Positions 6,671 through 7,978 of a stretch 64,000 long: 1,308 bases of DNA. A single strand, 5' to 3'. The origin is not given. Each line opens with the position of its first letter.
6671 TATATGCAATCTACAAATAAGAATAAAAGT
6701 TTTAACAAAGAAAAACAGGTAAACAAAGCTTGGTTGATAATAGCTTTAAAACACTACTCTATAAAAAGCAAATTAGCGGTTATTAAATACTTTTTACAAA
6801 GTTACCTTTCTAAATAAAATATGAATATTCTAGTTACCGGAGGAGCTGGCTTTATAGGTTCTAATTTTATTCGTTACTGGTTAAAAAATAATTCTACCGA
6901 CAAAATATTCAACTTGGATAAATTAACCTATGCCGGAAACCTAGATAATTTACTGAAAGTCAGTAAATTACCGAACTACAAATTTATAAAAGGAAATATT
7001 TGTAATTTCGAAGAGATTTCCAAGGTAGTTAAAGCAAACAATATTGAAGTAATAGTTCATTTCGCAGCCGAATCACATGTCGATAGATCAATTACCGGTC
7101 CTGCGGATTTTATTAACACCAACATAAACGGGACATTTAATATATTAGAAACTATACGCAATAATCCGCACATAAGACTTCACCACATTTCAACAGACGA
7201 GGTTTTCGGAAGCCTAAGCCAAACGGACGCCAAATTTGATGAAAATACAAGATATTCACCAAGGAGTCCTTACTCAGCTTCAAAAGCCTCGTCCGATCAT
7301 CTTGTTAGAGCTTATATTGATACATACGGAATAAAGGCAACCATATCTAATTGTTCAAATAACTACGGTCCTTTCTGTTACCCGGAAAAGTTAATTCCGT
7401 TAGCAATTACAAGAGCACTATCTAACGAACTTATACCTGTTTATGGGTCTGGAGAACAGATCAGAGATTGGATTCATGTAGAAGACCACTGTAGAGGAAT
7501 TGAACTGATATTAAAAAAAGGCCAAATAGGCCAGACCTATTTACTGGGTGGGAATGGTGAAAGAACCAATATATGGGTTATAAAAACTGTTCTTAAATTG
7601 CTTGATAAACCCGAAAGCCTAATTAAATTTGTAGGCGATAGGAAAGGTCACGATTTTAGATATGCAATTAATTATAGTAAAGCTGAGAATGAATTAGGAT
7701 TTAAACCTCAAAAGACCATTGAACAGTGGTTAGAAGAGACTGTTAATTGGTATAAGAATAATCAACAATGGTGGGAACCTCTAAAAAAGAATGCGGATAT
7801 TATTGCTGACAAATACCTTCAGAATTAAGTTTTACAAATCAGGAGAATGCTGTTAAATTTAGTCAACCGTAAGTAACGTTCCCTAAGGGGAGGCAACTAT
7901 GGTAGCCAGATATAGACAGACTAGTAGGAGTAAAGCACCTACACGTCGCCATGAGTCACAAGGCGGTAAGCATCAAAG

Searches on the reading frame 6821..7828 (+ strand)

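Call 69: search_protein_families(library=pfam, proteins=[window:6821-7828:+], max_evalue=0.00001)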
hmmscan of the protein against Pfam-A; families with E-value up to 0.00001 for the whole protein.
window:6821-7828:+ (335 aa): 6 families
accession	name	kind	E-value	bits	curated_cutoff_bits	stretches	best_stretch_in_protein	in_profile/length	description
PF16363.11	GDP_Man_Dehyd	-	2e-80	271.2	27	1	4-307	1-332/332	GDP-mannose 4,6 dehydratase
PF01370.27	Epimerase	-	5.8e-64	216.2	20.9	1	3-243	1-240/240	NAD dependent epimerase/dehydratase family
PF01073.25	3Beta_HSD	-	2.7e-17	63.1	22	1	4-221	1-219/280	3-beta hydroxysteroid dehydrogenase/isomerase family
PF07993.18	NAD_binding_4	-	1.6e-13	50.9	20.1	1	5-180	1-206/258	Male sterility protein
PF02719.21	Polysacc_synt_2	-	2.1e-13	50.5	20.2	1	3-127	1-130/293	Polysaccharide biosynthesis protein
PF04321.23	RmlD_sub_bind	-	2.3e-13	50.3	27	1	1-169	1-143/287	RmlD substrate binding domain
